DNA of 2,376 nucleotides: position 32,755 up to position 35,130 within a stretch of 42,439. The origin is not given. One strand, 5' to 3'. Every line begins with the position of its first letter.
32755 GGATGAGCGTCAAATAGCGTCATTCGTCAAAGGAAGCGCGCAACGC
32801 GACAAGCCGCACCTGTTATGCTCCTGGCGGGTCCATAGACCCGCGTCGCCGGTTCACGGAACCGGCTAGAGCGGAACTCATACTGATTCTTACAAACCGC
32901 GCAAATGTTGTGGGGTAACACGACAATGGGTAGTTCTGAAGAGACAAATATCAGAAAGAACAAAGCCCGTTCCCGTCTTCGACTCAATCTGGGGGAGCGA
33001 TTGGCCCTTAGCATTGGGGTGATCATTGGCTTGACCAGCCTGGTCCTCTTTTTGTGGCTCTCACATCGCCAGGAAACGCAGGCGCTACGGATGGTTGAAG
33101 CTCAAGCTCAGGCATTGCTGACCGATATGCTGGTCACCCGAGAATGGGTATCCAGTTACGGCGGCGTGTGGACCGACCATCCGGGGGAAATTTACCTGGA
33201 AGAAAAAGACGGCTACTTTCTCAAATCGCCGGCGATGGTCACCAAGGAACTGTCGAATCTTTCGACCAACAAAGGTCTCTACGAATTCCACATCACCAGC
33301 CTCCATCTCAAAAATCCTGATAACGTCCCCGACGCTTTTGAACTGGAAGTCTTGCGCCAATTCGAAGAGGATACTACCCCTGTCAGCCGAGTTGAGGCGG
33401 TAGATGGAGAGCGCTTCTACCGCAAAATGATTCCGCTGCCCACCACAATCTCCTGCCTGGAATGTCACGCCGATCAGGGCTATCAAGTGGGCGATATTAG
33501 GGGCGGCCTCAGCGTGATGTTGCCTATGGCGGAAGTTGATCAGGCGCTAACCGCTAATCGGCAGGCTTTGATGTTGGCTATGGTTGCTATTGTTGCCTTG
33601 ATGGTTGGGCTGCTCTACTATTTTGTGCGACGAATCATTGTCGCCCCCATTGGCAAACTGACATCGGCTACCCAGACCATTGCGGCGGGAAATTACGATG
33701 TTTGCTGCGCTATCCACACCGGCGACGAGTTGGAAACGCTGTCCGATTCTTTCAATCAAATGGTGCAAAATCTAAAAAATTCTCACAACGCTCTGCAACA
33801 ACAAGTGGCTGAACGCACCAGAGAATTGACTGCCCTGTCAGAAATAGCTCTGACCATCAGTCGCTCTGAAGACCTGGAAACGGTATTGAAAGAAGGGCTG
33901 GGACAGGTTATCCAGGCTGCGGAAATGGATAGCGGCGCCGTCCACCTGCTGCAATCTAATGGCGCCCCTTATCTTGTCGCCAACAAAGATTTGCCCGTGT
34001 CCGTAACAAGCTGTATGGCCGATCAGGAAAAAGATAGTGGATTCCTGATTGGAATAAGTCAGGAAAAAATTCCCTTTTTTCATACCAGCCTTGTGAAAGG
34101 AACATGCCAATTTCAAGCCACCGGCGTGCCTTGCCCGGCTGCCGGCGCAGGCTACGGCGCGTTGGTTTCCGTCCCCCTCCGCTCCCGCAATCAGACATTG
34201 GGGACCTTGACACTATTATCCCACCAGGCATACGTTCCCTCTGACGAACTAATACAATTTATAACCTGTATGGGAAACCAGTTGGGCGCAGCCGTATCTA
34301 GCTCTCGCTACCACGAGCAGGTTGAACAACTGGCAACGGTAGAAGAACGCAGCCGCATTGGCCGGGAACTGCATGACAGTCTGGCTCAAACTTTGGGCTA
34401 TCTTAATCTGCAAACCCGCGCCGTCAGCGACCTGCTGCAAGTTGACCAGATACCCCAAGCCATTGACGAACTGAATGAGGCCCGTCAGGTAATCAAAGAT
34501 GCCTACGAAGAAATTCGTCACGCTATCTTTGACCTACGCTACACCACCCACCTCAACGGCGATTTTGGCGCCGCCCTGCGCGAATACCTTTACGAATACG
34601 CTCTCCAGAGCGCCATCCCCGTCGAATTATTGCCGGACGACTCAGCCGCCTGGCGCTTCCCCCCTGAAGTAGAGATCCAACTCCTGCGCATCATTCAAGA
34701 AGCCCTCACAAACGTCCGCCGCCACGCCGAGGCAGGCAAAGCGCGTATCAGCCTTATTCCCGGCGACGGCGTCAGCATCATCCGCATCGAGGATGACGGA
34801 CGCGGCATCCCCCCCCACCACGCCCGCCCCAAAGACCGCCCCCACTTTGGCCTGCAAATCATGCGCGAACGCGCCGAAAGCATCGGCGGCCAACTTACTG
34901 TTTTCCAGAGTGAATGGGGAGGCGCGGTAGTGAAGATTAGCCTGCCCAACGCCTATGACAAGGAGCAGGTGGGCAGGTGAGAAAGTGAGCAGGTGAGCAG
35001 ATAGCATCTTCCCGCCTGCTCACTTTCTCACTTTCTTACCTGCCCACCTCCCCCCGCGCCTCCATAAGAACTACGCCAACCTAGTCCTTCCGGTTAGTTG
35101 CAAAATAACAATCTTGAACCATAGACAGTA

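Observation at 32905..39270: Rieske/cytochrome b operon embedded between a haem-containing sensor kinase and its response regulator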

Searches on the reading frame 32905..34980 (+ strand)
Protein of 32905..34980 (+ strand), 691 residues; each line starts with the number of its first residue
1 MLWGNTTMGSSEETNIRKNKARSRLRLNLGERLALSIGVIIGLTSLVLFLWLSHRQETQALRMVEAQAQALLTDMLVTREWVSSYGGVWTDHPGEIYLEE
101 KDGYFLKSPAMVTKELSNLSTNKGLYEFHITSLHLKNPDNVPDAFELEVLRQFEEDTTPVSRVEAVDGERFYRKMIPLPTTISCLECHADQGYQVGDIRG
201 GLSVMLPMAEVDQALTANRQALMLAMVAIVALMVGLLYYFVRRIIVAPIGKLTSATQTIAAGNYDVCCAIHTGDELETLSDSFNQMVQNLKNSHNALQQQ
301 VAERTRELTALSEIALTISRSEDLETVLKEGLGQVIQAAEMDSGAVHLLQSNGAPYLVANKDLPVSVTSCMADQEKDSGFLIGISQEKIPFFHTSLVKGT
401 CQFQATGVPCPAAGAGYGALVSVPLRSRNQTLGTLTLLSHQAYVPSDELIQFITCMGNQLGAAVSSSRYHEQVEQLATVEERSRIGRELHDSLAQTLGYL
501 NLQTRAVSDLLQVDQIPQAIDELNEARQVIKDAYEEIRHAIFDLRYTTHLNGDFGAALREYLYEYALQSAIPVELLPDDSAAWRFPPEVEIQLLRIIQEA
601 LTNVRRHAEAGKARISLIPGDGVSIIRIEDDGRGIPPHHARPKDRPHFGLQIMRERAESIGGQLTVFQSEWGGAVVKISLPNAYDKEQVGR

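Call 3: search_protein_families(library=pfam, proteins=[window:32905-34980:+], max_evalue=0.01)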
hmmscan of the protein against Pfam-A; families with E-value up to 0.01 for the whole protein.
window:32905-34980:+ (691 aa): 7 families
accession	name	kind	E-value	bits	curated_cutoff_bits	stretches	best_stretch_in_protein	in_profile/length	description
PF11845.13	Tll0287-like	-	1.4e-18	68.1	24.1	1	58-207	2-144/144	Tll0287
PF07730.19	HisKA_3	-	1.1e-14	55.2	24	1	481-547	1-65/68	Histidine kinase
PF02518.31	HATPase_c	-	1.1e-13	52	26.4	1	589-682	2-109/111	Histidine kinase-, DNA gyrase B-, and HSP90-like ATPase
PF00672.30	HAMP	-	3.2e-13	50.2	25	1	240-291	1-52/53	HAMP domain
PF13185.12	GAF_2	-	8.8e-08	32.9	28.6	1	322-464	2-135/136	GAF domain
PF01590.32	GAF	-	2.6e-07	31.7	22.4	1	323-464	1-133/133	GAF domain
PF13581.12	HATPase_c_2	-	0.00013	22.4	27.4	1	582-646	21-90/127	Histidine kinase-like ATPase domain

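Call 4: search_protein_families(library=ncbifam, proteins=[window:32905-34980:+], max_evalue=0.01)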
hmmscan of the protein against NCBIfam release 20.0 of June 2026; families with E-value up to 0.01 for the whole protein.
window:32905-34980:+ (691 aa): 42 families (the best 25 are shown)
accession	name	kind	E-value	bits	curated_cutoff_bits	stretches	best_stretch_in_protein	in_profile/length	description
NF008184.0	PRK10935.1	equivalog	6.4e-61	206.6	553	2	422-686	308-563/565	nitrate/nitrite two-component system sensor histidine kinase NarQ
NF007896.0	PRK10600.1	equivalog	1.8e-43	149.1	578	2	446-681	355-584/598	nitrate/nitrite two-component system sensor histidine kinase NarX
NF052443.1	SensHisKinMctS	equivalog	1.2e-27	96.4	700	1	478-687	247-453/457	two-component system sensor histidine kinase MctS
NF047786.1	his_kin_MadS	equivalog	6.6e-26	91.4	500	1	478-681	227-434/434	MadS family sensor histidine kinase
NF008649.0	PRK11644.1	equivalog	4.2e-21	75.3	408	1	468-683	288-497/499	signal transduction histidine-protein kinase/phosphatase UhpB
NF052531.1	Strep_LiaS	equivalog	4.5e-17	62.3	450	1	477-681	128-326/328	envelope stress sensor histidine kinase LiaS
NF038263.1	prot_phos_SiaA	equivalog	1.2e-15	57.1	700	1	220-310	309-399/658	biofilm regulation protein phosphatase SiaA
NF040691.1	MtrAB_MtrB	equivalog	6.6e-14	51.8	450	1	202-298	170-265/507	MtrAB system histidine kinase MtrB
NF012163.2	BaeS_SmeS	equivalog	1.4e-12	47.4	500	1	202-309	141-252/457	sensor histidine kinase efflux regulator BaeS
NF011874.0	PRK15347.1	equivalog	1.2e-11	43.5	852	1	211-315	288-391/921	two component system sensor kinase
NF047322.1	HK_morpho_MacS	equivalog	1.1e-10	41.3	300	1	462-680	158-366/367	MacS family sensor histidine kinase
NF033092.0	HK_WalK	equivalog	1.4e-10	40.4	725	1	197-306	154-259/594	cell wall metabolism sensor histidine kinase WalK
NF041210.1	his_kin_PieS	equivalog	2.6e-10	39.9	850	1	207-312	154-258/474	two component system sensor histidine kinase PieS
NF047496.1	HK_LIC11548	equivalog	5.7e-10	38.6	750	1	222-299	275-353/589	LIC_11548 family sensor histidine kinase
NF007837.0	PRK10549.1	equivalog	1.8e-09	36.8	603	1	223-310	166-253/466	envelope stress sensor histidine kinase BaeS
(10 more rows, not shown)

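Call 9: find_homologous_proteins(query=window:32905-34980:+, max_evalue=1e-10)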
Query window:32905-34980:+ (691 aa): 294 proteins with E <= 1e-10 among 8000 candidates; the best 120 are listed.
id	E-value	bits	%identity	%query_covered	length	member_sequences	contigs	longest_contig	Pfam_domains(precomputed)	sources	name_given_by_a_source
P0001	0.0e+0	1527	100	99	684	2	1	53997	PF00672.31,PF13185.13,PF01590.33,PF07730.20,PF02518.32,PF11845.14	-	-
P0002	0.0e+0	1344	88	98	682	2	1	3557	PF00672.31,PF13185.13,PF01590.33,PF07730.20,PF02518.32,PF11845.14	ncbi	-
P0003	9.0e-234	796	56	97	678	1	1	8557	PF00672.31,PF13185.13,PF01590.33,PF07730.20,PF02518.32,PF11845.14,PF13492.13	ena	-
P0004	6.7e-210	717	53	95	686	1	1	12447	PF00672.31,PF13185.13,PF01590.33,PF13581.13,PF07730.20,PF02518.32,PF11845.14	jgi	-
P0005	2.2e-207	709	52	95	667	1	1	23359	PF00672.31,PF13185.13,PF01590.33,PF13581.13,PF07730.20,PF02518.32,PF11845.14,PF13492.13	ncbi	-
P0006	2.7e-199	682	50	97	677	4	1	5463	PF00672.31,PF13185.13,PF01590.33,PF13581.13,PF07730.20,PF02518.32,PF11845.14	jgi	jgi:two-component system nitrate/nitrite sensor histidine kinase NarX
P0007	7.4e-197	674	48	96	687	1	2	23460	PF00672.31,PF13185.13,PF01590.33,PF07730.20,PF02518.32,PF11845.14,PF13492.13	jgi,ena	-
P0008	2.4e-194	666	50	96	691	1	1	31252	PF00672.31,PF13185.13,PF01590.33,PF07730.20,PF02518.32,PF11845.14,PF13492.13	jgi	-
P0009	3.3e-193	662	49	95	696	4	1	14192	PF00672.31,PF13185.13,PF01590.33,PF07730.20,PF02518.32,PF11845.14,PF13492.13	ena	-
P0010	2.2e-187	643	49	96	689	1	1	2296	PF00672.31,PF13185.13,PF01590.33,PF07730.20,PF02518.32,PF11845.14,PF13492.13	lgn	-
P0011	5.1e-187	642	49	95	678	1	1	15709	PF00672.31,PF13185.13,PF01590.33,PF13581.13,PF07730.20,PF02518.32,PF11845.14,PF13492.13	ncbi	-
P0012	1.9e-186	640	49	95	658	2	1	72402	PF00672.31,PF13185.13,PF01590.33,PF07730.20,PF02518.32,PF11845.14,PF13492.13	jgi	jgi:two-component system nitrate/nitrite sensor histidine kinase NarX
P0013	2.6e-186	639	48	95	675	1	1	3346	PF00672.31,PF13185.13,PF01590.33,PF07730.20,PF02518.32,PF11845.14,PF13492.13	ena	-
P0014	7.6e-186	638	49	96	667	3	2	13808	PF00672.31,PF13185.13,PF01590.33,PF07730.20,PF02518.32,PF11845.14,PF13492.13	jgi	-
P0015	1.9e-185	636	48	95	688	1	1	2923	PF00672.31,PF13185.13,PF01590.33,PF13581.13,PF07730.20,PF02518.32,PF11845.14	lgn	-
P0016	2.6e-184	633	48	94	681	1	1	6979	PF00672.31,PF13185.13,PF01590.33,PF07730.20,PF02518.32,PF11845.14,PF13492.13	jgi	-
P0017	4.4e-184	632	48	95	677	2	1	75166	PF00672.31,PF13185.13,PF01590.33,PF07730.20,PF02518.32,PF11845.14,PF13492.13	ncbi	-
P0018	4.6e-183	628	48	96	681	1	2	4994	PF00672.31,PF13185.13,PF01590.33,PF13581.13,PF07730.20,PF02518.32,PF11845.14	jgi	jgi:two-component system, NarL family, nitrate/nitrite sensor histidine kinase NarX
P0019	1.5e-177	610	46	95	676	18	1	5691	PF00672.31,PF13185.13,PF01590.33,PF07730.20,PF02518.32,PF11845.14,PF13492.13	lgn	-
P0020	1.7e-176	607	45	96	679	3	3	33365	PF00672.31,PF13185.13,PF01590.33,PF13581.13,PF07730.20,PF02518.32,PF11845.14,PF13492.13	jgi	jgi:two-component system, NarL family, nitrate/nitrite sensor histidine kinase NarX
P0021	7.4e-175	601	46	97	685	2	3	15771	PF00672.31,PF13185.13,PF01590.33,PF13581.13,PF07730.20,PF02518.32,PF11845.14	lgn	-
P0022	1.3e-172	594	45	96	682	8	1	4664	PF00672.31,PF13185.13,PF01590.33,PF13581.13,PF07730.20,PF02518.32,PF11845.14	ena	-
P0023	2.7e-172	593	46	95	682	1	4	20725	PF00672.31,PF13185.13,PF01590.33,PF13581.13,PF07730.20,PF02518.32,PF11845.14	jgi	jgi:two-component system, NarL family, nitrate/nitrite sensor histidine kinase NarX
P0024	4.0e-172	592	45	96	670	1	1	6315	PF00672.31,PF13185.13,PF01590.33,PF13581.13,PF07730.20,PF02518.32,PF11845.14,PF13492.13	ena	-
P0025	1.4e-170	587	45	95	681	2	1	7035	PF00672.31,PF13185.13,PF01590.33,PF13581.13,PF07730.20,PF02518.32,PF11845.14,PF13492.13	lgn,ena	-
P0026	2.0e-170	587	44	96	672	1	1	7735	PF00672.31,PF13185.13,PF07730.20,PF02518.32,PF11845.14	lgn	-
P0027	2.7e-170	586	45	95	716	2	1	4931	PF00672.31,PF13185.13,PF01590.33,PF13581.13,PF07730.20,PF02518.32,PF11845.14,PF13492.13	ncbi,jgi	-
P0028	3.4e-170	586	43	99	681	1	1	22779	PF00672.31,PF13185.13,PF01590.33,PF07730.20,PF02518.32,PF11845.14,PF13492.13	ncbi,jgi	-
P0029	4.5e-170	586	47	95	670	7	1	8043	PF00672.31,PF13185.13,PF01590.33,PF13581.13,PF07730.20,PF02518.32,PF11845.14,PF13492.13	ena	-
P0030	3.5e-169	583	45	96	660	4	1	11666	PF00672.31,PF13185.13,PF01590.33,PF13581.13,PF07730.20,PF02518.32,PF11845.14,PF13492.13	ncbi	-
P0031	3.8e-169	582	44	96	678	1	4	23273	PF00672.31,PF13185.13,PF07730.20,PF02518.32,PF11845.14,PF13492.13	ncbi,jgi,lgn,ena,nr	ncbi:MAG: hypothetical protein B6I38_04685 [Anaerolineaceae bacterium 4572_5.1]|nr:MAG: hypothetical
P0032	8.3e-169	581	44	96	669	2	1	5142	PF00672.31,PF13185.13,PF01590.33,PF07730.20,PF02518.32,PF11845.14,PF13492.13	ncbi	-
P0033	2.0e-168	580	44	95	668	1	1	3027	PF00672.31,PF13185.13,PF01590.33,PF07730.20,PF02518.32,PF11845.14,PF13492.13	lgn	-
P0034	2.7e-168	580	45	96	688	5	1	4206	PF00672.31,PF13185.13,PF01590.33,PF13581.13,PF07730.20,PF02518.32,PF11845.14,PF13492.13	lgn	-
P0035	3.2e-167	576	44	97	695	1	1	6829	PF00672.31,PF13185.13,PF13581.13,PF07730.20,PF02518.32,PF11845.14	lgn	-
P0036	9.6e-167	575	45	93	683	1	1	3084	PF00672.31,PF13185.13,PF01590.33,PF13581.13,PF07730.20,PF02518.32,PF11845.14,PF13492.13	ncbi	ncbi:MAG: DUF3365 domain-containing protein [Chloroflexota bacterium]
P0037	1.1e-166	574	44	96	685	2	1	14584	PF00672.31,PF13185.13,PF01590.33,PF13581.13,PF07730.20,PF02518.32,PF11845.14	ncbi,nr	ncbi:MAG: DUF3365 domain-containing protein [Chloroflexi bacterium]|nr:DUF3365 domain-containing pro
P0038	1.1e-166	574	43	96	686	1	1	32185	PF00672.31,PF13185.13,PF01590.33,PF07730.20,PF02518.32,PF11845.14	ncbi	ncbi:MAG: DUF3365 domain-containing protein [Chloroflexota bacterium]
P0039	1.3e-166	574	45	95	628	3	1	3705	PF00672.31,PF13581.13,PF07730.20,PF02518.32,PF11845.14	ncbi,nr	ncbi:MAG: DUF3365 domain-containing protein, partial [Anaerolineales bacterium]|nr:DUF3365 domain-co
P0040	1.5e-166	574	44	96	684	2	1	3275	PF00672.31,PF13185.13,PF01590.33,PF07730.20,PF02518.32,PF11845.14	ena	-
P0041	3.4e-166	573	43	95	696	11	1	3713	PF00672.31,PF13185.13,PF01590.33,PF13581.13,PF07730.20,PF02518.32,PF11845.14,PF13492.13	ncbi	-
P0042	5.2e-166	572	45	95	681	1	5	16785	PF00672.31,PF13185.13,PF01590.33,PF13581.13,PF07730.20,PF02518.32,PF11845.14,PF13492.13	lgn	-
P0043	5.5e-165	569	44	95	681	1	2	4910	PF00672.31,PF13185.13,PF01590.33,PF13581.13,PF07730.20,PF02518.32,PF11845.14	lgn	-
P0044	5.8e-165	569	45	96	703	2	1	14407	PF00672.31,PF13185.13,PF01590.33,PF07730.20,PF02518.32,PF11845.14,PF13492.13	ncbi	-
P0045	6.6e-165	568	44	95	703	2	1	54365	PF00672.31,PF13185.13,PF01590.33,PF13581.13,PF07730.20,PF02518.32,PF11845.14,PF13492.13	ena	-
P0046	2.1e-164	567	44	95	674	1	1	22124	PF00672.31,PF13185.13,PF13581.13,PF07730.20,PF02518.32,PF11845.14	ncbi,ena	-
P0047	2.1e-164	567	43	96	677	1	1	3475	PF00672.31,PF13185.13,PF13581.13,PF07730.20,PF02518.32,PF11845.14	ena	-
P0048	2.6e-164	566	45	96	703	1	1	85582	PF00672.31,PF13185.13,PF01590.33,PF07730.20,PF02518.32,PF11845.14,PF13492.13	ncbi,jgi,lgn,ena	-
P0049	5.2e-164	565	43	96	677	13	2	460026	PF00672.31,PF13185.13,PF01590.33,PF13581.13,PF07730.20,PF02518.32,PF11845.14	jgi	jgi:two-component system nitrate/nitrite sensor histidine kinase NarX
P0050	1.3e-163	564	44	95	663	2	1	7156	PF00672.31,PF13185.13,PF01590.33,PF13581.13,PF07730.20,PF02518.32,PF11845.14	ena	-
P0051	1.8e-163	564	44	95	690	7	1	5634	PF00672.31,PF13185.13,PF01590.33,PF13581.13,PF07730.20,PF02518.32,PF11845.14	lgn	-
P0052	2.4e-163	563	43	96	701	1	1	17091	PF00672.31,PF13185.13,PF07730.20,PF02518.32,PF11845.14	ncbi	-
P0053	5.9e-163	562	44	95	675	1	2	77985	PF00672.31,PF13185.13,PF13581.13,PF07730.20,PF02518.32,PF11845.14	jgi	-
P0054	8.6e-163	561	43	94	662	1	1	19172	PF00672.31,PF13185.13,PF13581.13,PF07730.20,PF02518.32,PF11845.14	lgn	-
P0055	9.3e-163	561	43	95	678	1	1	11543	PF13185.13,PF07730.20,PF02518.32,PF11845.14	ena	-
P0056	1.1e-161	558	43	95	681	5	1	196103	PF00672.31,PF13185.13,PF07730.20,PF02518.32,PF11845.14,PF13492.13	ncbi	-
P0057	2.6e-161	557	43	95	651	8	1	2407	PF00672.31,PF13185.13,PF01590.33,PF13581.13,PF07730.20,PF02518.32,PF11845.14,PF13492.13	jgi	-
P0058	3.0e-161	556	43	95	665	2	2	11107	PF00672.31,PF13185.13,PF07730.20,PF02518.32,PF11845.14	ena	-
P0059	1.9e-160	554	42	96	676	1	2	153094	PF00672.31,PF13185.13,PF13581.13,PF07730.20,PF02518.32,PF11845.14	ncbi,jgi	jgi:two-component system nitrate/nitrite sensor histidine kinase NarX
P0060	8.8e-160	552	42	95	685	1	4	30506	PF00672.31,PF13185.13,PF07730.20,PF02518.32,PF11845.14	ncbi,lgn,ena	-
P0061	1.4e-159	551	43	97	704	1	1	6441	PF00672.31,PF13185.13,PF01590.33,PF13581.13,PF07730.20,PF02518.32,PF11845.14,PF13492.13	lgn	-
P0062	8.7e-159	548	43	95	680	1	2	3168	PF00672.31,PF13185.13,PF01590.33,PF13581.13,PF07730.20,PF02518.32,PF11845.14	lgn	-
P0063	1.2e-158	548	44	95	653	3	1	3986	PF00672.31,PF13185.13,PF01590.33,PF13581.13,PF07730.20,PF02518.32,PF11845.14,PF13492.13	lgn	-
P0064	3.3e-158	546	42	96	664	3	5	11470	PF00672.31,PF13185.13,PF01590.33,PF13581.13,PF07730.20,PF02518.32,PF11845.14,PF13492.13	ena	-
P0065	3.4e-158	546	42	95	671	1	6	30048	PF13185.13,PF07730.20,PF02518.32,PF11845.14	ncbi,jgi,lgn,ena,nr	ncbi:MAG: DUF3365 domain-containing protein [Anaerolineae bacterium]|jgi:two-component system, NarL 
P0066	3.7e-158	546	43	95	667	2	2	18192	PF00672.31,PF13185.13,PF01590.33,PF07730.20,PF02518.32,PF11845.14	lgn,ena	-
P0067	5.3e-158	546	43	95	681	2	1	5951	PF00672.31,PF13185.13,PF01590.33,PF13581.13,PF07730.20,PF02518.32,PF11845.14,PF13492.13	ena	-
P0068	8.5e-158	545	43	95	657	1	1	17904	PF00672.31,PF13185.13,PF01590.33,PF07730.20,PF02518.32,PF11845.14,PF13492.13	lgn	-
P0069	1.4e-157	544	44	95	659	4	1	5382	PF00672.31,PF13185.13,PF07730.20,PF02518.32,PF11845.14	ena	-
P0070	1.5e-157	544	43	95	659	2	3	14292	PF00672.31,PF13185.13,PF07730.20,PF02518.32,PF11845.14,PF13492.13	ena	-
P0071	1.6e-157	544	42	95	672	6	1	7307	PF13185.13,PF07730.20,PF02518.32,PF11845.14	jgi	-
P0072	1.7e-157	544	42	98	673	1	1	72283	PF00672.31,PF13185.13,PF07730.20,PF02518.32,PF11845.14,PF13492.13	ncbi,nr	ncbi:MAG: DUF3365 domain-containing protein [Chloroflexi bacterium]|nr:DUF3365 domain-containing pro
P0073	3.3e-157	543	42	95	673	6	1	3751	PF00672.31,PF13185.13,PF13581.13,PF07730.20,PF02518.32,PF11845.14,PF13492.13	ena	-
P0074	5.5e-157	542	42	96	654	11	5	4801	PF00672.31,PF13185.13,PF01590.33,PF13581.13,PF07730.20,PF02518.32,PF11845.14,PF13492.13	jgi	jgi:two-component system nitrate/nitrite sensor histidine kinase NarX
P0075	7.7e-157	542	42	95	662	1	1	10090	PF00672.31,PF13185.13,PF07730.20,PF02518.32,PF11845.14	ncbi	-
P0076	8.7e-157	542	42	97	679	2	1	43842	PF00672.31,PF13185.13,PF01590.33,PF13581.13,PF07730.20,PF02518.32,PF11845.14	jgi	jgi:nitrate/nitrite-specific signal transduction histidine kinase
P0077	1.4e-156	541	43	95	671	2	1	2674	PF13185.13,PF13581.13,PF07730.20,PF02518.32,PF11845.14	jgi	-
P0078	1.6e-156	541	42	98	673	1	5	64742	PF00672.31,PF13185.13,PF13581.13,PF07730.20,PF02518.32,PF11845.14,PF13492.13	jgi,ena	jgi:two-component system, NarL family, nitrate/nitrite sensor histidine kinase NarX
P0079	2.7e-156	540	45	92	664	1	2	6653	PF00672.31,PF13185.13,PF01590.33,PF13581.13,PF07730.20,PF02518.32,PF11845.14,PF13492.13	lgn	-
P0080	4.0e-156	539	44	93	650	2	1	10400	PF00672.31,PF13185.13,PF01590.33,PF13581.13,PF07730.20,PF02518.32,PF11845.14,PF13492.13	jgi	jgi:two-component system nitrate/nitrite sensor histidine kinase NarX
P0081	4.5e-156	539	42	95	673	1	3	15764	PF00672.31,PF13185.13,PF13581.13,PF07730.20,PF02518.32,PF11845.14,PF13492.13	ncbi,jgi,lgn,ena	-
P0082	3.5e-155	536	42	94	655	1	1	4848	PF00672.31,PF13185.13,PF07730.20,PF02518.32,PF11845.14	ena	-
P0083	5.8e-155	536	42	95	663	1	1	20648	PF00672.31,PF13185.13,PF01590.33,PF07730.20,PF02518.32,PF11845.14,PF13492.13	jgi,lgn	-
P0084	2.0e-154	534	41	95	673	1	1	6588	PF00672.31,PF13185.13,PF07730.20,PF02518.32,PF11845.14,PF13492.13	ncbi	-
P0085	3.6e-153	530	41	96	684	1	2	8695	PF00672.31,PF13185.13,PF01590.33,PF13581.13,PF07730.20,PF02518.32,PF11845.14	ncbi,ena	-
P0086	4.7e-153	529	41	97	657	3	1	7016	PF00672.31,PF13185.13,PF01590.33,PF13581.13,PF07730.20,PF02518.32,PF11845.14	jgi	jgi:two-component system nitrate/nitrite sensor histidine kinase NarX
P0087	8.0e-153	529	43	95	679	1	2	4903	PF00672.31,PF13185.13,PF01590.33,PF13581.13,PF07730.20,PF02518.32,PF11845.14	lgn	-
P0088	1.4e-152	528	41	95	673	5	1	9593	PF00672.31,PF13185.13,PF13581.13,PF07730.20,PF02518.32,PF11845.14,PF13492.13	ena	-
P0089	1.9e-152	527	42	95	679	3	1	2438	PF00672.31,PF13185.13,PF01590.33,PF13581.13,PF07730.20,PF02518.32,PF11845.14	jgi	jgi:two-component system nitrate/nitrite sensor histidine kinase NarX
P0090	5.7e-152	526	41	95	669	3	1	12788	PF00672.31,PF13185.13,PF13581.13,PF07730.20,PF02518.32,PF11845.14,PF13492.13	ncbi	-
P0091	1.8e-150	521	41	96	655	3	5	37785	PF00672.31,PF13185.13,PF01590.33,PF13581.13,PF07730.20,PF02518.32,PF11845.14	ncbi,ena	-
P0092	2.0e-150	521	40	95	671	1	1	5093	PF00672.31,PF13185.13,PF13581.13,PF07730.20,PF02518.32,PF11845.14,PF13492.13,PF13589.13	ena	-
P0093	1.3e-149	518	42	94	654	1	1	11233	PF00672.31,PF13185.13,PF01590.33,PF07730.20,PF02518.32,PF11845.14,PF13492.13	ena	-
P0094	3.9e-147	510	41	95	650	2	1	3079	PF00672.31,PF13185.13,PF01590.33,PF13581.13,PF07730.20,PF02518.32,PF11845.14,PF13492.13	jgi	jgi:two-component system nitrate/nitrite sensor histidine kinase NarX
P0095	2.9e-145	504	41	95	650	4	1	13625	PF00672.31,PF13185.13,PF01590.33,PF13581.13,PF07730.20,PF02518.32,PF11845.14,PF13492.13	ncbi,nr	ncbi:MAG: DUF3365 domain-containing protein [Chloroflexi bacterium]|nr:DUF3365 domain-containing pro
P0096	1.1e-144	502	40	95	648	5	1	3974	PF00672.31,PF13185.13,PF01590.33,PF13581.13,PF07730.20,PF02518.32,PF11845.14,PF13492.13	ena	-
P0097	1.1e-132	462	41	87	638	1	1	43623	PF00672.31,PF13581.13,PF07730.20,PF02518.32,PF11845.14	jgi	jgi:two-component system, NarL family, nitrate/nitrite sensor histidine kinase NarX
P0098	1.8e-114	402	46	59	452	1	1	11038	PF00672.31,PF13185.13,PF01590.33,PF11845.14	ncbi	-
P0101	5.5e-54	202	38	41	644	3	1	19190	PF00672.31,PF13185.13,PF01590.33,PF11845.14,PF13492.13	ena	-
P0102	2.5e-53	200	36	42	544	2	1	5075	PF02518.32,PF11845.14,PF00512.32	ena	-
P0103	1.1e-52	198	36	40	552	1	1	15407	PF00672.31,PF02518.32,PF11845.14,PF00512.32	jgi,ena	-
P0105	6.8e-52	195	37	38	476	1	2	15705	PF00672.31,PF13487.13,PF01966.29,PF11845.14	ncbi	ncbi:MAG: HD domain-containing phosphohydrolase [Thermodesulfovibrionales bacterium]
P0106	1.6e-51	194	36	38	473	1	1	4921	PF13487.13,PF01966.29,PF11845.14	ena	-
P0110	6.4e-47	179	34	45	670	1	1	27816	PF00672.31,PF13185.13,PF01590.33,PF11845.14,PF13492.13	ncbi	-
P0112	6.2e-41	159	34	40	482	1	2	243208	PF00672.31,PF13487.13,PF01966.29,PF11845.14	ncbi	-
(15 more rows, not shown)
